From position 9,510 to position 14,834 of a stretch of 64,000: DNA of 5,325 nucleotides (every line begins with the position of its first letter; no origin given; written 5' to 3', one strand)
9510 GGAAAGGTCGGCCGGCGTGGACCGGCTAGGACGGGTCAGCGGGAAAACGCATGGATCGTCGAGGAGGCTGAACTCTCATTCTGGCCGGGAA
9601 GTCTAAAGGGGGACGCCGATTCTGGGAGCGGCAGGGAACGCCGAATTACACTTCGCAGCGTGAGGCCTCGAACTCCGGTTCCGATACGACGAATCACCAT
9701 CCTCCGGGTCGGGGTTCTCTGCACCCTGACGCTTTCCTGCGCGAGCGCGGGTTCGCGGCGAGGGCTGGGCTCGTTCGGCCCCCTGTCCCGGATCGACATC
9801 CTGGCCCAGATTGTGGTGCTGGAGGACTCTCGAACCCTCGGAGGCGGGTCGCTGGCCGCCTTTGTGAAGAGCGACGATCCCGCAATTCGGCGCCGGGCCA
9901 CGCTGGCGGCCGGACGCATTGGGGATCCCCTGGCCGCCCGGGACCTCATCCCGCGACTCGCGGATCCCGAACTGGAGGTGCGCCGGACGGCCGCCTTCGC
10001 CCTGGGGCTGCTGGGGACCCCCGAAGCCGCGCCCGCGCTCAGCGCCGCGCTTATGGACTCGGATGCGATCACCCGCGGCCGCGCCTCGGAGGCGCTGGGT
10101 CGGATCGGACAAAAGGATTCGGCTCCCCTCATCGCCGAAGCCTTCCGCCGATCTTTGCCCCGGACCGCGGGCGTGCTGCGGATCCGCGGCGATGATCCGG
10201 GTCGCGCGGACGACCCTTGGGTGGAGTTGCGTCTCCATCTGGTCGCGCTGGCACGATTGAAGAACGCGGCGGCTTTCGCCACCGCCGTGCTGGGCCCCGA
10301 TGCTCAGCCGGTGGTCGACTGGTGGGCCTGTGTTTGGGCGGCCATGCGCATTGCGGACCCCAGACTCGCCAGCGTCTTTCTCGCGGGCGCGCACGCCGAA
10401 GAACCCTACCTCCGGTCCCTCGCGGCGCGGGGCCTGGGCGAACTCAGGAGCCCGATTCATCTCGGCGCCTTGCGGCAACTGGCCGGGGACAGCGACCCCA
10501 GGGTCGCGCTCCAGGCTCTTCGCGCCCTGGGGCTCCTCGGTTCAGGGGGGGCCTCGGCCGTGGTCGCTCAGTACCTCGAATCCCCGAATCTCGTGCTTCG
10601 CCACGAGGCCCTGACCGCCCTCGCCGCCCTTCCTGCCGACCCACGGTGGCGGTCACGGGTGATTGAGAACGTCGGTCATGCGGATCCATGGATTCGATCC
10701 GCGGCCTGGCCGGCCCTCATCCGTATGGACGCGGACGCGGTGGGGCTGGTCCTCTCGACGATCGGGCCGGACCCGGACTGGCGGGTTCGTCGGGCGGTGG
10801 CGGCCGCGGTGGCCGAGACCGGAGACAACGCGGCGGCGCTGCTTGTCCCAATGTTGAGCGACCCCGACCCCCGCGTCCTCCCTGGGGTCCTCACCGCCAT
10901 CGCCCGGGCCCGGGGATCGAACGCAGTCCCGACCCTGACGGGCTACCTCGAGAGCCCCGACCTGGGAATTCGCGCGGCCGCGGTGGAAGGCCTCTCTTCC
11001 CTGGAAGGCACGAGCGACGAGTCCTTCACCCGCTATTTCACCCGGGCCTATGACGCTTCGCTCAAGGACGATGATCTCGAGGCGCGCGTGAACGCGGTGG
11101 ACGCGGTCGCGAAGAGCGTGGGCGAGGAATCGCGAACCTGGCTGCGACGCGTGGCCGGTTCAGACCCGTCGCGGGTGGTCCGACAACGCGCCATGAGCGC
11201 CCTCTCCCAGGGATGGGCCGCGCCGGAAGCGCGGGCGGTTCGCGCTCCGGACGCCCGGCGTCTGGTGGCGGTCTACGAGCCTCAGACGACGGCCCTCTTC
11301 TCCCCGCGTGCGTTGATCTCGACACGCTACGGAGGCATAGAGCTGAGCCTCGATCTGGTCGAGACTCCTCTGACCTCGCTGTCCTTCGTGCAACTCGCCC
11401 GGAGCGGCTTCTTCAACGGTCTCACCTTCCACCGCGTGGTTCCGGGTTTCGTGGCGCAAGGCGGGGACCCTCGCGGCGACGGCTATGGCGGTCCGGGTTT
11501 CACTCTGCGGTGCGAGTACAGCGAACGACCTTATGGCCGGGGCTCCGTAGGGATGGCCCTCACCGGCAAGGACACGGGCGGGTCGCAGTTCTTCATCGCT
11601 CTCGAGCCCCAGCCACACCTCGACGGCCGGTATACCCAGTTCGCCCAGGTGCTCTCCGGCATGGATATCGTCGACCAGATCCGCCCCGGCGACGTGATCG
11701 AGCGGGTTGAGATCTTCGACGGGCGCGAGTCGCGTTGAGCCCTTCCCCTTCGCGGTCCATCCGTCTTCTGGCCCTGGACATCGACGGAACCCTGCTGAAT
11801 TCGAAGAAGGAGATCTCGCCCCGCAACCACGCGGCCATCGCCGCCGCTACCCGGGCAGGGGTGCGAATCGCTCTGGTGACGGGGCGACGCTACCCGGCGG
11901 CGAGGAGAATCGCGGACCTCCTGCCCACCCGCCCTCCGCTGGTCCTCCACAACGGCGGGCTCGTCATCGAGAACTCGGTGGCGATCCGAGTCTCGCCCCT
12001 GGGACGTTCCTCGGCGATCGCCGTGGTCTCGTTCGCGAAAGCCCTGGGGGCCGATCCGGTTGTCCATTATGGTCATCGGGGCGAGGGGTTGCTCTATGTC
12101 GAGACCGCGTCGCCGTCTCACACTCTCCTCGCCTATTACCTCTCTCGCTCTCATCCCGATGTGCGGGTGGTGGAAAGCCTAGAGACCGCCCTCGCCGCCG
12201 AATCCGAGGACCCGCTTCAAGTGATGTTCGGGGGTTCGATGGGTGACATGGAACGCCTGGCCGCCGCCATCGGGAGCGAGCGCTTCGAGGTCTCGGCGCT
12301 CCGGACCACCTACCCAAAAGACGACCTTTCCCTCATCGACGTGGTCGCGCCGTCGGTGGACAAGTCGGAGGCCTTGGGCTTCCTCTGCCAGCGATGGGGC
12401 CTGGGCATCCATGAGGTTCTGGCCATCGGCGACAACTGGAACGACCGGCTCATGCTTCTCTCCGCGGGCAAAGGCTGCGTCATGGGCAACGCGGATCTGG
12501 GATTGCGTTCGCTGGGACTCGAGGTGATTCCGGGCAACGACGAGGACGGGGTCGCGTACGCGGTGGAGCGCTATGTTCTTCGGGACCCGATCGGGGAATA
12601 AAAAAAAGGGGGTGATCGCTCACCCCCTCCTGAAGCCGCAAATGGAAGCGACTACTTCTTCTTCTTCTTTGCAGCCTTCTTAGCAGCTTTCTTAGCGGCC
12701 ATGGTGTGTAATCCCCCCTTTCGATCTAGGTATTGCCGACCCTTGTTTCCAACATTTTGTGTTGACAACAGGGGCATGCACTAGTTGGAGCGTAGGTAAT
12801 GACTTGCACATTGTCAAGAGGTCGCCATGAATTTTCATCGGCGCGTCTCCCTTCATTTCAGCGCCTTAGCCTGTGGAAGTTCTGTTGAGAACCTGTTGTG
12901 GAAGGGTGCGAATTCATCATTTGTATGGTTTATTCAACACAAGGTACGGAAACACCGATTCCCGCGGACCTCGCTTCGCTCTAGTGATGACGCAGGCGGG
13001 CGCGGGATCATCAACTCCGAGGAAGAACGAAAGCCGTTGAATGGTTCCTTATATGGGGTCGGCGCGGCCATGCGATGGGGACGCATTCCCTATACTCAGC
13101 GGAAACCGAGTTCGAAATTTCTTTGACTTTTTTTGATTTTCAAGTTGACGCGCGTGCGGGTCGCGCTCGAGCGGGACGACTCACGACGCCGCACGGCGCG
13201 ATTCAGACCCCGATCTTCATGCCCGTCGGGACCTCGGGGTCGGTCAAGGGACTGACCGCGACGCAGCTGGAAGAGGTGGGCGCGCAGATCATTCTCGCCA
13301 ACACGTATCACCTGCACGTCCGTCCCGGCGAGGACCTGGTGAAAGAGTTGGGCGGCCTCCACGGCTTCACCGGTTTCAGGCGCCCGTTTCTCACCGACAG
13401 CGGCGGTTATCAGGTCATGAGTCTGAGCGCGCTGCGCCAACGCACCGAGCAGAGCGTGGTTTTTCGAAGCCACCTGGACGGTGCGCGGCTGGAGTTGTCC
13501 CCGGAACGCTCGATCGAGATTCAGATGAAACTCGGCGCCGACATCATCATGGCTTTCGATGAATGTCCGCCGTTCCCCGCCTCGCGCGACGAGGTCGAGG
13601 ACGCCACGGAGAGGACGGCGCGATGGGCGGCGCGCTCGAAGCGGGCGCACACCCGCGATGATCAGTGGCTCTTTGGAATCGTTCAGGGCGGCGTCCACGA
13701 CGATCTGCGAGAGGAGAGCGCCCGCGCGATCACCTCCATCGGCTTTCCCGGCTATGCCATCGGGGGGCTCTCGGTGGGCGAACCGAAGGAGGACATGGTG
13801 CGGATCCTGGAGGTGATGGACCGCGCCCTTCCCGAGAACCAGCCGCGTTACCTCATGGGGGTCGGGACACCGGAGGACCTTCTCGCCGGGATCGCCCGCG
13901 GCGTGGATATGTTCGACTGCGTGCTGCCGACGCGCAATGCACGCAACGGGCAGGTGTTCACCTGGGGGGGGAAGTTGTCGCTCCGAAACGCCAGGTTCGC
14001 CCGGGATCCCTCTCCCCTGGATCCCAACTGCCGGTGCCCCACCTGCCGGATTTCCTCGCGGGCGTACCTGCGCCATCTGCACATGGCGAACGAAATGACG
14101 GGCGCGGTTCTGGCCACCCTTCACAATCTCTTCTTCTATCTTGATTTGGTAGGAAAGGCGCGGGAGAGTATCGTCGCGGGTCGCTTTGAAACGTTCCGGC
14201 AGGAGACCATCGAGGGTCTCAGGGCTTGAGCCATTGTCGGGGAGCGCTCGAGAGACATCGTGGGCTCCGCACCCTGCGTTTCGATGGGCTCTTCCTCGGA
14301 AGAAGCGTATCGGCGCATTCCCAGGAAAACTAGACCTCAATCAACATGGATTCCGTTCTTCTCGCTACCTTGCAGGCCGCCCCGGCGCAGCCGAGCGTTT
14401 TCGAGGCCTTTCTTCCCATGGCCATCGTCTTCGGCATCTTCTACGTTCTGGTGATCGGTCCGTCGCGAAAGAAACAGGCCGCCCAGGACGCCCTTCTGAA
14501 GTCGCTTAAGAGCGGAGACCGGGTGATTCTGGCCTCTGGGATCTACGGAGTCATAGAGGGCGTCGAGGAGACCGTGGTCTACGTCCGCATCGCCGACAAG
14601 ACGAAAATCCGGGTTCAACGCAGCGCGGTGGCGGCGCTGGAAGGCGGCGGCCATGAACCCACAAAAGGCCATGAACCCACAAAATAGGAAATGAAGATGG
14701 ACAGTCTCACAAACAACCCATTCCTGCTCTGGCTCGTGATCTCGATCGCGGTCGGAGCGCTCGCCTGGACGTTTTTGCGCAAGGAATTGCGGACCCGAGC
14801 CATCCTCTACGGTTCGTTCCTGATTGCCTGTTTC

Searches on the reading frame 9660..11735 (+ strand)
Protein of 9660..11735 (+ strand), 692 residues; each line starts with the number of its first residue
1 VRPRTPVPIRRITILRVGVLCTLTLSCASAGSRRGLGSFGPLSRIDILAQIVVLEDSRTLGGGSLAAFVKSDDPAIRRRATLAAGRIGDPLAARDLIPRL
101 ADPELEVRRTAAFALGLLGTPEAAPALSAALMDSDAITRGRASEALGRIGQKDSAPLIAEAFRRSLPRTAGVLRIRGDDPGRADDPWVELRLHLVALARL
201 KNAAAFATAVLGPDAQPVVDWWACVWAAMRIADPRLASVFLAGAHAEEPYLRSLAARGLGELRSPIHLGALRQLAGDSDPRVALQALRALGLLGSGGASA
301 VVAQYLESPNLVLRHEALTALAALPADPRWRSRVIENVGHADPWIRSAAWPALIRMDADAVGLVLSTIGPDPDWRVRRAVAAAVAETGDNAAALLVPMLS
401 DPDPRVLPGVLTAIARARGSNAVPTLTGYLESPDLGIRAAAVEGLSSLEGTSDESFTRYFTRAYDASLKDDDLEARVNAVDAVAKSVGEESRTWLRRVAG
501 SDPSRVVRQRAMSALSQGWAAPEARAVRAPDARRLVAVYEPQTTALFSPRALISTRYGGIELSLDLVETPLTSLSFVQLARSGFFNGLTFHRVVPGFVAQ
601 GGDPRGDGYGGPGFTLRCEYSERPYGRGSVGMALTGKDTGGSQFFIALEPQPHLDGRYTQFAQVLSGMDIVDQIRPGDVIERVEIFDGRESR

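Call 24: search_protein_families(library=pfam, proteins=[window:9660-11735:+], max_evalue=0.00001)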
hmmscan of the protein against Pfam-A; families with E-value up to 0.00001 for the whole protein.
window:9660-11735:+ (692 aa): 5 families
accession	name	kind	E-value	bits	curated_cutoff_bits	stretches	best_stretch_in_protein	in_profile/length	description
PF13646.12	HEAT_2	-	8.9e-47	157.8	27.7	4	95-164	3-73/88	HEAT repeats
PF00160.26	Pro_isomerase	-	9.3e-34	117.4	21.7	1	553-680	4-143/159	Cyclophilin type peptidyl-prolyl cis-trans isomerase/CLD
PF02985.28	HEAT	-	5.1e-16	57.7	23.5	0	96-118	5-27/31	HEAT repeat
PF13513.12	HEAT_EZ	-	3.4e-09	37.4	27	0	74-117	1-54/55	HEAT-like repeat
PF03130.22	HEAT_PBS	-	7.1e-06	26.5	20.9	0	107-131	1-25/27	PBS lyase HEAT-like repeat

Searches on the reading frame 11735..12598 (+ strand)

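Call 24: search_protein_families(library=pfam, proteins=[window:11735-12598:+], max_evalue=0.00001)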
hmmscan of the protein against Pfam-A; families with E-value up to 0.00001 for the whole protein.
window:11735-12598:+ (288 aa): 3 families
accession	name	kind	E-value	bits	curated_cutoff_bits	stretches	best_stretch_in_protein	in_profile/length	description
PF08282.18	Hydrolase_3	-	3e-39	135.7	20.9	1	12-276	1-254/255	haloacid dehalogenase-like hydrolase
PF05116.19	S6PP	-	4.2e-13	49.9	20.3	1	200-254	156-210/247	Sucrose-6F-phosphate phosphohydrolase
PF00702.32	Hydrolase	-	6.5e-11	43.4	26.4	0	195-245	142-191/191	haloacid dehalogenase-like hydrolase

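Call 47: search_protein_families(library=ncbifam, proteins=[window:11735-12598:+], max_evalue=0.00001)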
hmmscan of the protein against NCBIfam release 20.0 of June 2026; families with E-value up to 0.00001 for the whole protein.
window:11735-12598:+ (288 aa): 11 families
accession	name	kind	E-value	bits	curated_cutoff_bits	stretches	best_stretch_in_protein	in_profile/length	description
TIGR00099.1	Cof-subfamily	subfamily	2e-38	132.5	137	1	11-276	1-255/256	Cof-type HAD-IIB family hydrolase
NF007806.0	PRK10513.1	equivalog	1.7e-26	93.2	273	1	8-282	2-269/270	sugar-phosphatase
NF007821.0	PRK10530.1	equivalog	7.5e-23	81.1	274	1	8-282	2-272/272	pyridoxal phosphatase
NF002245.0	PRK01158.1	equivalog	5.7e-21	74.9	198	2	9-80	3-74/233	phosphoglycolate phosphatase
TIGR01487.1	Pglycolate_arch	equivalog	1.3e-18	67.7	122.75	1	9-86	1-78/215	phosphoglycolate phosphatase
NF008213.0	PRK10976.1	equivalog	2.6e-17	63.3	386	1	200-278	181-261/266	sugar/pyridoxal phosphate phosphatase YigL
NF011705.0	PRK15126.1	equivalog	2e-16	60.1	336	1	9-277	2-258/272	HMP-PP phosphatase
TIGR01484.1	HAD-SF-IIB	subfamily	1.8e-15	57.6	41.8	1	11-79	1-70/221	HAD-IIB family hydrolase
TIGR01482.1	SPP-subfamily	subfamily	5.9e-15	55.4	107.15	1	13-80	2-69/225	sucrose-phosphate phosphatase subfamily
NF045966.1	YcsE_rel_Pase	equivalog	5e-14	52.4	220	1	205-276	187-258/265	YcsE-related riboflavin metabolism phosphatase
TIGR02471.1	sucr_syn_bact_C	equivalog_domain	2.1e-06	27.4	209.75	0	199-260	149-210/236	sucrose-phosphate synthase, sucrose phosphatase-like domain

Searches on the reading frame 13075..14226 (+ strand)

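Call 24: search_protein_families(library=pfam, proteins=[window:13075-14226:+], max_evalue=0.00001)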
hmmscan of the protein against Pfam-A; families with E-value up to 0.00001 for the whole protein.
window:13075-14226:+ (384 aa): 1 family
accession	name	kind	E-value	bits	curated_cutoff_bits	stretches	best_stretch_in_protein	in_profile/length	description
PF01702.25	TGT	-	1.3e-158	528.1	26.3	1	30-380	2-353/357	Queuine tRNA-ribosyltransferase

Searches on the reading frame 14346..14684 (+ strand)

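Call 25: search_protein_families(library=pfam, proteins=[window:14346-14684:+], max_evalue=0.00001)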
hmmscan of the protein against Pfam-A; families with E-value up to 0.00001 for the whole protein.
window:14346-14684:+ (113 aa): 1 family
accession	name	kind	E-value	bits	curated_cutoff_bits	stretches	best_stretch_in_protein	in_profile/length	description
PF02699.20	YajC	-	7.5e-23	80.7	28.2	1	22-96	3-77/78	Preprotein translocase subunit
